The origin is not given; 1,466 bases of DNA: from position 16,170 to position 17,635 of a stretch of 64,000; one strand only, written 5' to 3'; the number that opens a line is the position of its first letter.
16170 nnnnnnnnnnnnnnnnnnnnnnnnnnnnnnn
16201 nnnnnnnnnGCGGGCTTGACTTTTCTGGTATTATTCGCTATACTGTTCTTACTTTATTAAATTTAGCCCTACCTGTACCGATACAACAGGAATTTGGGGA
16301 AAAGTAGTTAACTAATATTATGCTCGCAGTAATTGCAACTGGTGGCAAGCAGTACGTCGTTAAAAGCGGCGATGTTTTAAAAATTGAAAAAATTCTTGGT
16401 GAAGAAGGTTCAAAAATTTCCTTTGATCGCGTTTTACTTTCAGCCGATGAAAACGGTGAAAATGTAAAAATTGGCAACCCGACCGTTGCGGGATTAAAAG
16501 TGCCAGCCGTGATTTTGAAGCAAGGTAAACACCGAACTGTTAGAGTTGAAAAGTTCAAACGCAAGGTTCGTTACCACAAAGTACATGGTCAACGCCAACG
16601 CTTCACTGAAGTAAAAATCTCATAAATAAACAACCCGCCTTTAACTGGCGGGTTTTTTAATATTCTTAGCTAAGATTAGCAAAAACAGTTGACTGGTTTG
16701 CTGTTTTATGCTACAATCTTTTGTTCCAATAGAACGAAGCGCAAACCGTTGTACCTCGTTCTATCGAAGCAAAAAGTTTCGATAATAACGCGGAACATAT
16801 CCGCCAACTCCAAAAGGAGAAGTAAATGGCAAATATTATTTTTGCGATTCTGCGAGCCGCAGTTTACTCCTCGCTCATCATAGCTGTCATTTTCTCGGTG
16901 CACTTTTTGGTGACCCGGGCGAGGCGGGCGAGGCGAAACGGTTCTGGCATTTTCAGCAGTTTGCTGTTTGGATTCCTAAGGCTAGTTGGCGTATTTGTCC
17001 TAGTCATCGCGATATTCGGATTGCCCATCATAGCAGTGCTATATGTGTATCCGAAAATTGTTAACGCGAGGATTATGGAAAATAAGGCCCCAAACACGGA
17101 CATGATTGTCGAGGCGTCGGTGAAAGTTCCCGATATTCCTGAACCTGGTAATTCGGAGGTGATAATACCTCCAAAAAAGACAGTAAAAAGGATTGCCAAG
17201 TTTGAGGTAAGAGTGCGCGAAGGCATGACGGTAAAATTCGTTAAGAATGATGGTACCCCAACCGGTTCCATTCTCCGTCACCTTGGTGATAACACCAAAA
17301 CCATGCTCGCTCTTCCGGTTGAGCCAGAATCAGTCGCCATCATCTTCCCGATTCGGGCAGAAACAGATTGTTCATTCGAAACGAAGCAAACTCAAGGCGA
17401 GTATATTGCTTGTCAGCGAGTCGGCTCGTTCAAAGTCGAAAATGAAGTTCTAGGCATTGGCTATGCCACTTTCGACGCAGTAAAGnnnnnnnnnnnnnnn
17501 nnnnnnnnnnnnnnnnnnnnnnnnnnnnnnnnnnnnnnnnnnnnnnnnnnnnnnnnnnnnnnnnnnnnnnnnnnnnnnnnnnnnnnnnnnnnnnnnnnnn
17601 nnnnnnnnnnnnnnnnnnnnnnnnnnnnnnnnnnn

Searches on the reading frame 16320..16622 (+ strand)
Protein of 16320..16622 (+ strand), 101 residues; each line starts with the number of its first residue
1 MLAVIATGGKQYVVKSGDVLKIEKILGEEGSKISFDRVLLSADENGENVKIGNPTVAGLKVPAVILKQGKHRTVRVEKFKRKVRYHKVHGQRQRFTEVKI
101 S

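Call 31: search_protein_families(library=pfam, proteins=[window:16320-16622:+], max_evalue=0.1)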
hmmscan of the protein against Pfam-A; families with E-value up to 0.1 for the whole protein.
window:16320-16622:+ (101 aa): 2 families
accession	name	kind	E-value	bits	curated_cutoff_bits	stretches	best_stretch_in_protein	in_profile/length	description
PF00829.26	Ribosomal_L21p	-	4.2e-30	104.4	27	1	1-100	1-96/99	Ribosomal prokaryotic L21 protein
PF01189.24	Methyltr_RsmB-F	-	0.054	13.6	27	1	10-68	59-113/199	16S rRNA methyltransferase RsmB/F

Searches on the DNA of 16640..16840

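Call 67: search_rna_families(source=window, start=16640, end=16840, threshold=evalue, max_evalue=10)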
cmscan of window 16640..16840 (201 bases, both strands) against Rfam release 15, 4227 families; matches with E-value up to 10: 15.
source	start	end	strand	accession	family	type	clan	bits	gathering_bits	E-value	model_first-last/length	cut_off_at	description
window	16672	16720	+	RF01803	GABA3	Cis-reg;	-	20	57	0.031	1-54/54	no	Editing element of GABA-3 exon 9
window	16674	16784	-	RF01454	RCNMV_5UTR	Cis-reg;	-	19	75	0.22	1-123/123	no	5'UTR enhancer element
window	16722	16771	-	RF04186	mir-278_2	Gene; miRNA;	-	18.5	70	0.16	1-79/79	no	mir-278_2 microRNA precursor family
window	16715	16778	-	RF04239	mir-4679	Gene; miRNA;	-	18.5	88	0.36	1-75/75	no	mir-4679 microRNA precursor family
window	16719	16774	-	RF03578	mir-3910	Gene; miRNA;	-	18.2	95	0.31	1-82/82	no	mir-3910 microRNA precursor family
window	16706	16785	-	RF03237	MIR6425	Gene; miRNA;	-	17.3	142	0.31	1-125/125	no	MIR6425 microRNA precursor family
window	16765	16828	+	RF02980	freshwater-2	Cis-reg;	-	16.3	49.9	2.3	1-84/84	no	freshwater-2 RNA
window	16715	16778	+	RF04239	mir-4679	Gene; miRNA;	-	15.4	88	2.4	1-75/75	no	mir-4679 microRNA precursor family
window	16773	16828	+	RF01054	preQ1-II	Cis-reg; riboswitch;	-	14.7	47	6.7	1-99/99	no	PreQ1-II (pre queuosine) riboswitch aptamer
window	16717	16778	-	RF03654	MIR4239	Gene; miRNA;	-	13.4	100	4.4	1-120/120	no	MIR4239 microRNA precursor family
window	16715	16778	+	RF01007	mir-624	Gene; miRNA;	-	13.1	100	7.2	1-86/86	no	mir-624 microRNA precursor family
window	16703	16789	-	RF00749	mir-208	Gene; miRNA;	-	12.7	56.4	3.9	1-77/77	no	mir-208 microRNA precursor family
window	16784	16832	-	RF02701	PsrR1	Gene; sRNA;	-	12.2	42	7.6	31-79/79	no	Photosynthesis regulatory RNA1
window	16640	16656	+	RF02224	sX5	Gene; sRNA;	-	11.9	50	4.9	33-49/49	5'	Xanthomonadaceae sRNA sX5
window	16762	16818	+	RF01933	bxd_5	Gene; lncRNA;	-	9.4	50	5.9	1-57/57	no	Bithoraxoid conserved region 5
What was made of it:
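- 16718..16825 (+): Conserved structured 5' leader. It has a long 5'-terminal hairpin with base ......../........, then the hairpin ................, a third hairpin, and the Shine-Dalgarno sequence AAGGAG. No Rfam match (call 67).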

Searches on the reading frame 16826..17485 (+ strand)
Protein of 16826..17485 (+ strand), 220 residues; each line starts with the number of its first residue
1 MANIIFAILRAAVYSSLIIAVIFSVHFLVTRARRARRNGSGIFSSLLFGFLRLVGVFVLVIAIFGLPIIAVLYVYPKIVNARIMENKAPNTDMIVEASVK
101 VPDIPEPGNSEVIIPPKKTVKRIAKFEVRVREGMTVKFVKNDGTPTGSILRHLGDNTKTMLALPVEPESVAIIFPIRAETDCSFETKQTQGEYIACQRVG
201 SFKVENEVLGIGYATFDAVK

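Call 15: find_homologous_proteins(query=window:16826-17485:+)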
Query window:16826-17485:+ (220 aa): 1 proteins with E <= 0.001 among 507 candidates.
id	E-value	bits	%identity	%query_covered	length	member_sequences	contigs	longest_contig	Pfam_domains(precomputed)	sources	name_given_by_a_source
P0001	1.2e-82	295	100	62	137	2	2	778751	-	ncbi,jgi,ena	ncbi:MAG: hypothetical protein WC725_00440 [Patescibacteria group bacterium]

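Call 29: find_encoding_contigs(protein=P0001, flank=10000, max_places=6)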
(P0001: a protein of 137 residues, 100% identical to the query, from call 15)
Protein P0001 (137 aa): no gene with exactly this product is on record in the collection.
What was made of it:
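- Tried and rejected: A look-up of P0001 failed (call 29).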

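Call 31: search_protein_families(library=pfam, proteins=[window:16826-17485:+], max_evalue=0.1)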
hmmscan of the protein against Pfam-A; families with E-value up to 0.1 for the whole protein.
window:16826-17485:+ (220 aa): 0 families
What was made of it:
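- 16826..17488 (+): ORF B, 220 aa: two hydrophobic N-terminal helices, a linker, and a beta-rich C-terminal domain. No Pfam match (call 31).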

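Call 61: search_protein_representatives(protein=window:16826-17485:+)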
Query: 220 residues. Proteins with E-value up to 0.001 (for the whole library): 8; up to 1e-10: 5; up to 1e-30: 2. The best 8 are listed.
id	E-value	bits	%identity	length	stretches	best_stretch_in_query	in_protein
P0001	3.7e-83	294.7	100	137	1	84-220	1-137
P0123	2.0e-46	174.7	43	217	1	3-218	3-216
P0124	4.8e-27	111.4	34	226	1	4-218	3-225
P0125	5.1e-20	88.5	36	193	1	63-217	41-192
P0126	1.5e-11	60.9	35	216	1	41-217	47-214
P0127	1.5e-05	41.2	40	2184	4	138-196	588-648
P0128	3.0e-05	40.3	28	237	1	117-218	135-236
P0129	3.9e-04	36.7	46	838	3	102-140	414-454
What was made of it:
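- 16826..17488 (+): Only 8 hits among 1.84 billion representative proteins (call 61).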

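Call 63: predict_structure(protein=window:16826-17485:+)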
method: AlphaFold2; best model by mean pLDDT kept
length: 220 residues; sequences in the alignment: 1
mean_pLDDT: 50.9   pTM: 0.27
mean pLDDT of the five models: 50.9, 50.2, 49.5, 48.0, 47.6
residues with pLDDT >= 90: 1; 70-90: 68; 50-70: 15; < 50: 136
segments of 3 or more residues with pLDDT < 50: 85-220
pLDDT, mean of each block of 10 residues (from residue 1): 79 86 86 71 78 87 85 75 49 26 28 25 35 42 44 36 36 33 31 27 28 32
secondary structure, 60 per line:
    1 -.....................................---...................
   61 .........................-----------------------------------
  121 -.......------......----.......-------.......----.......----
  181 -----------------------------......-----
elements in order: H2-38 H42-85 E122-128 E135-140 E145-151 E159-165 E170-176 E210-215
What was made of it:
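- Tried and rejected: Single-sequence AlphaFold of protein B was poor for the C-terminal domain (call 63).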

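Call 73: predict_structure(alignment_id=A6)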
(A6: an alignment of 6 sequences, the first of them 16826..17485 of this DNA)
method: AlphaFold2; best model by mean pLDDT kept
length: 220 residues; sequences in the alignment: 6
mean_pLDDT: 70.9   pTM: 0.41
mean pLDDT of the five models: 70.9, 69.1, 69.1, 68.0, 67.8
residues with pLDDT >= 90: 21; 70-90: 112; 50-70: 47; < 50: 40
segments of 3 or more residues with pLDDT < 50: 84-119
pLDDT, mean of each block of 10 residues (from residue 1): 70 80 78 64 66 76 71 56 46 39 36 42 76 90 87 77 87 88 84 86 86 76
secondary structure, 60 per line:
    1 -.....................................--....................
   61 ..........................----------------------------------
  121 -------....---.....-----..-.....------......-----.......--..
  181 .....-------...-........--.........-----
elements in order: H2-38 H41-86 E128-131 E135-139 E148-152 E159-164 E170-176 E182-185 E193-195 E197-204 E207-215
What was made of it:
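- Tried and rejected: A 6-sequence alignment gave pLDDT 76-90 there (call 73).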

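Call 78: fold_search(model_id=the predicted structure, library=pdb)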
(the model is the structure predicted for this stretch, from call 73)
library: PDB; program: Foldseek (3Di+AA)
matches with E <= 10: 742; with E <= 0.001: 0
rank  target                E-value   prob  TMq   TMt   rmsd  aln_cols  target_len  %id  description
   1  3qzm_B                3.7e-02  0.41  0.16  0.25  12.0       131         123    8  Staphylococcus aureus IsdA NEAT domain H83A variant in complex with heme (released 2011-08-31)
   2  3qzp_B                4.9e-02  0.38  0.16  0.25  11.9       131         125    8  Staphylococcus aureus IsdA NEAT domain in complex with cobalt-protoporphyrin IX (released 2011-08-31)
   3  3qzl                  5.8e-02  0.47  0.16  0.26  12.2        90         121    7  Staphylococcus aureus IsdA NEAT domain K75A variant in complex with heme (released 2011-08-31)
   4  3qzm_A                6.5e-02  0.33  0.16  0.25  11.9       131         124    8  Staphylococcus aureus IsdA NEAT domain H83A variant in complex with heme (released 2011-08-31)
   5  8pz3_B                7.2e-02  0.77  0.22  0.17  14.0       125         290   14  TssM - A USP-like DUB from B. pseudomallei (193-430) (released 2023-12-13)
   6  3qzn_A                7.2e-02  0.30  0.16  0.25  11.8       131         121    8  Staphylococcus aureus IsdA NEAT domain Y166A variant in complex with heme (released 2011-08-31)
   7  2c9r                  8.1e-02  0.72  0.18  0.35   9.4        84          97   12  apo-H91F CopC (released 2006-05-03)
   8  8pz3_A                8.1e-02  0.72  0.21  0.17  13.7       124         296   17  TssM - A USP-like DUB from B. pseudomallei (193-430) (released 2023-12-13)
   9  2itf_D                8.1e-02  0.47  0.15  0.25  10.9        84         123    7  Crystal structure IsdA NEAT domain from Staphylococcus aureus with heme bound (released 2006-12-26)
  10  3qzo_D                9.6e-02  0.38  0.16  0.25  12.3        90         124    7  Staphylococcus aureus IsdA NEAT domain in complex with heme, reduced crystal (released 2011-08-31)
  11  2ite_A                1.0e-01  0.51  0.16  0.26  10.6        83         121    8  Crystal structure of the IsdA NEAT domain from Staphylococcus aureus (released 2006-12-26)
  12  8ssi_A                1.2e-01  0.69  0.20  0.16  10.0       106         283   14  Structure of Burkholderia pseudomallei deubiquitinase TssM in complex with ubiquitin (released 2024-06-05)
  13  2dmc_MODEL_1_A        1.3e-01  0.60  0.16  0.26   8.3        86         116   17  Solution structure of the 18th Filamin domain from human Filamin-B (released 2006-10-20)
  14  2o1a                  1.5e-01  0.51  0.20  0.32  11.8       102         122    7  Crystal structure of iron-regulated surface determinant protein A from Staphylococcus aureus- targeted domain 47...188 (released 2006-12-26)
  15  2e9i_MODEL_1_A        1.7e-01  0.69  0.17  0.31  16.0        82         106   10  Solution structure of the N-terminal extended 20th Filamin domain from human Filamin-B (released 2007-07-31)
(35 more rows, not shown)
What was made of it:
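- Tried and rejected: Foldseek against the PDB gave nothing significant; the best hit had E 0.037, among Ig-like sandwiches (call 78).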
